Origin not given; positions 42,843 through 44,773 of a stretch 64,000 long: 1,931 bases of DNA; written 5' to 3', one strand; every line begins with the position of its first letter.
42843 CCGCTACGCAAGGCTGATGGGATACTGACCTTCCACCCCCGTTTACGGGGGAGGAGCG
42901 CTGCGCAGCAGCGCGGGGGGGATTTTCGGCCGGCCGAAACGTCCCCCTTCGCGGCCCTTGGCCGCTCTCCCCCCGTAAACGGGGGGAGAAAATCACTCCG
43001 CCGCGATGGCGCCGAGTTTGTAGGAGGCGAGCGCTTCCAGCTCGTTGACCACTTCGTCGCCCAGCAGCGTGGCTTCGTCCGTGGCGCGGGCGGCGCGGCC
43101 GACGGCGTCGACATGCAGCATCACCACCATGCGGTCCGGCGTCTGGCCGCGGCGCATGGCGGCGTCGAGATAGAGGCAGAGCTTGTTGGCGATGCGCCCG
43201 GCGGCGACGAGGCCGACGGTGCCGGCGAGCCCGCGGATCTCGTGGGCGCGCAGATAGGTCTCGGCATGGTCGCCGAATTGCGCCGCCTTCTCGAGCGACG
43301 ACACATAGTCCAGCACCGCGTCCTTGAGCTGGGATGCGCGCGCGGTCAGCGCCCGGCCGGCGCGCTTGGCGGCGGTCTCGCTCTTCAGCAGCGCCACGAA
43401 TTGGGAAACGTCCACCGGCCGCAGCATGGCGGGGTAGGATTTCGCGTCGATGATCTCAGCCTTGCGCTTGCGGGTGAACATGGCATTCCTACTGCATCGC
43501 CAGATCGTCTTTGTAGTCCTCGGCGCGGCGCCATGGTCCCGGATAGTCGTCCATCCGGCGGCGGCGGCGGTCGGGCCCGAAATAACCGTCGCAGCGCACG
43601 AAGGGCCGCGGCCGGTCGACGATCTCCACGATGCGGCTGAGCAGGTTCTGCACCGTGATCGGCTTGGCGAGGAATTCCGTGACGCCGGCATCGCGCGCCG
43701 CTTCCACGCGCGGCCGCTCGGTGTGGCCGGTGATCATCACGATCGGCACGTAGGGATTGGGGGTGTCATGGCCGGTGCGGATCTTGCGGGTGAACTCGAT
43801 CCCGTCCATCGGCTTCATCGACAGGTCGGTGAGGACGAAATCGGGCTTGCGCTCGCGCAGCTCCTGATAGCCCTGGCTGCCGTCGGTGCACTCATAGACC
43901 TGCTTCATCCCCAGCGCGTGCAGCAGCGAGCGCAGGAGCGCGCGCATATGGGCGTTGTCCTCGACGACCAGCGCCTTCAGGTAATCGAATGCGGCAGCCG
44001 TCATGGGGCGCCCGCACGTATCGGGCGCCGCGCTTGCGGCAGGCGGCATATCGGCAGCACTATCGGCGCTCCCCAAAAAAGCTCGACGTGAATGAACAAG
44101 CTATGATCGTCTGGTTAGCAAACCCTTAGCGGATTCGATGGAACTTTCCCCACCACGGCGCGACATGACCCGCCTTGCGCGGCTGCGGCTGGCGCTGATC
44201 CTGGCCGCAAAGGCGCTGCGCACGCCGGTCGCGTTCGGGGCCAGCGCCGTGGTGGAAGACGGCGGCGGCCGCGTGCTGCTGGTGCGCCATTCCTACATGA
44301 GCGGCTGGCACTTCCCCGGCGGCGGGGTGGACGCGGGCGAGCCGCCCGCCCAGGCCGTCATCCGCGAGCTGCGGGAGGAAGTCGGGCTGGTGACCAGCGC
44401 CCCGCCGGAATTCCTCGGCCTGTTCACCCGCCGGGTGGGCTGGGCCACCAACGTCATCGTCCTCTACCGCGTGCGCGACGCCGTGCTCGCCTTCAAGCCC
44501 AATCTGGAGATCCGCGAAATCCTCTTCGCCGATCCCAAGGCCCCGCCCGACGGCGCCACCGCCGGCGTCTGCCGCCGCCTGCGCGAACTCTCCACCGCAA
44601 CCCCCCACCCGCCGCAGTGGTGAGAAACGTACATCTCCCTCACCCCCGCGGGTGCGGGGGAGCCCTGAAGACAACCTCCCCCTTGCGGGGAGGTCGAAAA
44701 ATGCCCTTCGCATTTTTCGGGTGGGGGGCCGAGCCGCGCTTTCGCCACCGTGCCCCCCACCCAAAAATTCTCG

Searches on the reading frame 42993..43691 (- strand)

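Call 9: search_protein_families(library=pfam, proteins=[window:42993-43691:-], max_evalue=0.01)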
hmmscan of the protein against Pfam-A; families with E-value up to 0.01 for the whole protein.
window:42993-43691:- (232 aa): 1 family
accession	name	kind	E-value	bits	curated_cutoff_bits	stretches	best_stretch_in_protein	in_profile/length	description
PF01627.28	Hpt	-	7.2e-05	23.4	24.6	1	121-189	5-69/84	Hpt domain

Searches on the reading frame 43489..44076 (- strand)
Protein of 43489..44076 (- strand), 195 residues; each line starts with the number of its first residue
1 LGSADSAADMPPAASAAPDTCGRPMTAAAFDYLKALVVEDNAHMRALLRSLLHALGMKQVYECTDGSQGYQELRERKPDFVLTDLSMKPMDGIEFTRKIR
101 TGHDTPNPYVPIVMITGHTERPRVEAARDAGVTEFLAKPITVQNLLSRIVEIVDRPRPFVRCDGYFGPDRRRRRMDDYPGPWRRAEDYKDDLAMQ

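Call 9: search_protein_families(library=pfam, proteins=[window:43489-44076:-], max_evalue=0.01)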
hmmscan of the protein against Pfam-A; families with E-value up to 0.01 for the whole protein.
window:43489-44076:- (195 aa): 1 family
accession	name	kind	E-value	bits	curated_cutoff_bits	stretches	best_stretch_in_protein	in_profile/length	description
PF00072.30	Response_reg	-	1.1e-26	93.6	30.2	1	36-149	2-110/111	Response regulator receiver domain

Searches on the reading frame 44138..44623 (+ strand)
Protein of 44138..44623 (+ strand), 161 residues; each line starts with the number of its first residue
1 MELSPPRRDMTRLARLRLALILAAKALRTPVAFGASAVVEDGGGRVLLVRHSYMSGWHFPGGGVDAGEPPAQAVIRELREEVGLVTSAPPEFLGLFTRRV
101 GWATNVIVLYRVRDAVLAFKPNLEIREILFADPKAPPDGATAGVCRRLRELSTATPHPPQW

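Call 9: search_protein_families(library=pfam, proteins=[window:44138-44623:+], max_evalue=0.01)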
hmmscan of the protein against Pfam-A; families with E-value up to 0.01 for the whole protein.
window:44138-44623:+ (161 aa): 1 family
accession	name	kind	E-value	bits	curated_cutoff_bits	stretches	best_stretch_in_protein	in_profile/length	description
PF00293.34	NUDIX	-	1.2e-17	64.6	21.1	1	34-111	5-92/134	NUDIX domain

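Call 11: find_homologous_proteins(query=window:44138-44623:+)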
Query window:44138-44623:+ (161 aa): 1337 proteins with E <= 0.001 among 2217 candidates; the best 120 are listed.
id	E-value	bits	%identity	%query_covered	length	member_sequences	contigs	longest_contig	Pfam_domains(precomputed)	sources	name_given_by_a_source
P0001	1.1e-94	333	100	94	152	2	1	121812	PF00293.35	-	-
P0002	3.6e-76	272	79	100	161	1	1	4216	PF00293.35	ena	-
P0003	1.8e-75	270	78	100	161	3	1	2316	PF00293.35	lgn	-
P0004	6.0e-75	268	81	94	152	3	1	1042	PF00293.35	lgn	-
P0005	7.9e-73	262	81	92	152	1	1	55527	PF00293.35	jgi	jgi:8-oxo-dGTP pyrophosphatase MutT (NUDIX family)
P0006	9.6e-72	258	80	94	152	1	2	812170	PF00293.35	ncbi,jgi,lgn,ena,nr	ncbi:MAG TPA: NUDIX domain-containing protein [Rhizomicrobium sp.]|nr:NUDIX domain-containing protei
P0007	7.7e-71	255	75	100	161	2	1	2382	PF00293.35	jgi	jgi:8-oxo-dGTP pyrophosphatase MutT (NUDIX family)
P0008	3.9e-70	253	79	92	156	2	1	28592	PF00293.35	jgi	jgi:8-oxo-dGTP pyrophosphatase MutT (NUDIX family)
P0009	4.3e-69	249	73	95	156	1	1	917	PF00293.35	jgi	jgi:ADP-ribose pyrophosphatase YjhB (NUDIX family)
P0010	1.0e-68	248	78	91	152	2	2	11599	PF00293.35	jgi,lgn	jgi:8-oxo-dGTP pyrophosphatase MutT (NUDIX family)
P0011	2.7e-68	247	76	84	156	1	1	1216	PF00293.35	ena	-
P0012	6.0e-68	246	75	91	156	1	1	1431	PF00293.35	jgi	jgi:8-oxo-dGTP pyrophosphatase MutT (NUDIX family)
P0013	1.7e-67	244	77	90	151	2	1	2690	PF00293.35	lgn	-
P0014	2.7e-67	244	78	83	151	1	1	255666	PF00293.35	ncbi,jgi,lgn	ncbi:MAG TPA: NUDIX domain-containing protein [Rhizomicrobium sp.]|jgi:8-oxo-dGTP pyrophosphatase Mu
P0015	6.6e-67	242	74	83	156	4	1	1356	PF00293.35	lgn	-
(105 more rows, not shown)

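Call 14: find_encoding_contigs(protein=P0006, flank=4000, max_places=2)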
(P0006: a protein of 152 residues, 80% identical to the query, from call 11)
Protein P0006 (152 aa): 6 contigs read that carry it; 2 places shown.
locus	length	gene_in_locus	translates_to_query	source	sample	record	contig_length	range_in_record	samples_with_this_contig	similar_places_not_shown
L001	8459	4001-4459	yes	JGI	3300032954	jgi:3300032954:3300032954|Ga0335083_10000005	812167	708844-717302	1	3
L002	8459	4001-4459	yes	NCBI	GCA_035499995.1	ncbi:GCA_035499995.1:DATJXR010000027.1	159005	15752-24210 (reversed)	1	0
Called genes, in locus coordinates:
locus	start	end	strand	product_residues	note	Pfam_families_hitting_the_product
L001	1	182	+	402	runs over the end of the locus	PF02771:Acyl-CoA_dh_N, PF02770:Acyl-CoA_dh_M, PF00441:Acyl-CoA_dh_1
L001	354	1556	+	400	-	PF02771:Acyl-CoA_dh_N, PF02770:Acyl-CoA_dh_M, PF00441:Acyl-CoA_dh_1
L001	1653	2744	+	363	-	PF02771:Acyl-CoA_dh_N, PF02770:Acyl-CoA_dh_M, PF00441:Acyl-CoA_dh_1, PF08028:Acyl-CoA_dh_2 (weak)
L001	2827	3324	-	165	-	-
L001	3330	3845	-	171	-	PF00072:Response_reg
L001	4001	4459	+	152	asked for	PF00293:NUDIX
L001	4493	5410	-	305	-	PF00106:adh_short, PF08659:KR, PF13561:adh_short_C2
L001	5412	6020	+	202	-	PF00583:Acetyltransf_1, PF13508:Acetyltransf_7 (weak)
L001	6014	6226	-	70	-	PF11720:Inhibitor_I78 (weak)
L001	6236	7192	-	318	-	PF00685:Sulfotransfer_1, PF13469:Sulfotransfer_3 (faint)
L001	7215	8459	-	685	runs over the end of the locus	-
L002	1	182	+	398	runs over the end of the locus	PF02771:Acyl-CoA_dh_N, PF02770:Acyl-CoA_dh_M, PF00441:Acyl-CoA_dh_1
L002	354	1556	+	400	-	PF02771:Acyl-CoA_dh_N, PF02770:Acyl-CoA_dh_M, PF00441:Acyl-CoA_dh_1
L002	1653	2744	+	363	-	PF02771:Acyl-CoA_dh_N, PF02770:Acyl-CoA_dh_M, PF00441:Acyl-CoA_dh_1, PF08028:Acyl-CoA_dh_2 (weak)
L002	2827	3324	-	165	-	-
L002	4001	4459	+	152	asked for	PF00293:NUDIX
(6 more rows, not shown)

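Call 15: find_encoding_contigs(protein=P0014, flank=4000, max_places=2)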
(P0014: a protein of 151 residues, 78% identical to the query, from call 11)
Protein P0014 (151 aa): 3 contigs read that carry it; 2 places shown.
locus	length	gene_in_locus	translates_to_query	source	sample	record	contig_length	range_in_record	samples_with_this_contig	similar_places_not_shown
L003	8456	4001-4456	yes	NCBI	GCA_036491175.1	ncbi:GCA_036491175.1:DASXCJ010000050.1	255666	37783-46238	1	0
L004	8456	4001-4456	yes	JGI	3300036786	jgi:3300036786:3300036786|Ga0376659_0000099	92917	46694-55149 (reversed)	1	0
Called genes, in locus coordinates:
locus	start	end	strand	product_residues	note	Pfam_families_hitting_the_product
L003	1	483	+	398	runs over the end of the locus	PF02771:Acyl-CoA_dh_N, PF02770:Acyl-CoA_dh_M, PF00441:Acyl-CoA_dh_1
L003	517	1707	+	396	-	PF02771:Acyl-CoA_dh_N, PF02770:Acyl-CoA_dh_M, PF00441:Acyl-CoA_dh_1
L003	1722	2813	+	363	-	PF02771:Acyl-CoA_dh_N, PF02770:Acyl-CoA_dh_M (weak), PF00441:Acyl-CoA_dh_1, PF08028:Acyl-CoA_dh_2 (weak)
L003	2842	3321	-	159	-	-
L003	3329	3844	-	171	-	PF00072:Response_reg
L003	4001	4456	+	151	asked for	PF00293:NUDIX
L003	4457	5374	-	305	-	PF00106:adh_short, PF08659:KR, PF13561:adh_short_C2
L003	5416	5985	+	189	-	PF13508:Acetyltransf_7 (weak)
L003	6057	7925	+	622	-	-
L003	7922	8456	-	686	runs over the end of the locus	-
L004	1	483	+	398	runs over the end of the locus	PF02771:Acyl-CoA_dh_N, PF02770:Acyl-CoA_dh_M, PF00441:Acyl-CoA_dh_1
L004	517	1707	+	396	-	PF02771:Acyl-CoA_dh_N, PF02770:Acyl-CoA_dh_M, PF00441:Acyl-CoA_dh_1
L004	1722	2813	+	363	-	PF02771:Acyl-CoA_dh_N, PF02770:Acyl-CoA_dh_M (weak), PF00441:Acyl-CoA_dh_1, PF08028:Acyl-CoA_dh_2 (weak)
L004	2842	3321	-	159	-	-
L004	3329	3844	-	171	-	PF00072:Response_reg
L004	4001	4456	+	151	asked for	PF00293:NUDIX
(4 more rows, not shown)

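Call 16: find_encoding_contigs(protein=P0005, flank=4000, max_places=2)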
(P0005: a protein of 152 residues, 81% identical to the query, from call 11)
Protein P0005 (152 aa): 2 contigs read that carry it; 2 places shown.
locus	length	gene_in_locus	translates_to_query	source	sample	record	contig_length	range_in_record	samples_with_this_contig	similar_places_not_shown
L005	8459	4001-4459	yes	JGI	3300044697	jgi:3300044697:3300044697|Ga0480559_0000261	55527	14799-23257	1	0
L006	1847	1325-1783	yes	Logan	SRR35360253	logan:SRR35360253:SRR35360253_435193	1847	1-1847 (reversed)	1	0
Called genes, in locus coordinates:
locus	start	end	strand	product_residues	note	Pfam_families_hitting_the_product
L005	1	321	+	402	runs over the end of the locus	PF02771:Acyl-CoA_dh_N, PF02770:Acyl-CoA_dh_M, PF00441:Acyl-CoA_dh_1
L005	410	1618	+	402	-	PF02771:Acyl-CoA_dh_N, PF02770:Acyl-CoA_dh_M, PF00441:Acyl-CoA_dh_1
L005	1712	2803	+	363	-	PF02771:Acyl-CoA_dh_N, PF02770:Acyl-CoA_dh_M, PF00441:Acyl-CoA_dh_1, PF08028:Acyl-CoA_dh_2 (weak)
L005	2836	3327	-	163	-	-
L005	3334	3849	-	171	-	PF00072:Response_reg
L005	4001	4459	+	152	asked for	PF00293:NUDIX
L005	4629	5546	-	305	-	PF00106:adh_short, PF08659:KR, PF13561:adh_short_C2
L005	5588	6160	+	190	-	PF00583:Acetyltransf_1 (weak), PF13508:Acetyltransf_7 (weak)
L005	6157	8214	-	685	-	-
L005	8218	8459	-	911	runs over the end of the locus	PF07584:BatA, PF13709:DUF4159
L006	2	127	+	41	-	?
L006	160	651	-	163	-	-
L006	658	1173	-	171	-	PF00072:Response_reg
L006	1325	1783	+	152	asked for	PF00293:NUDIX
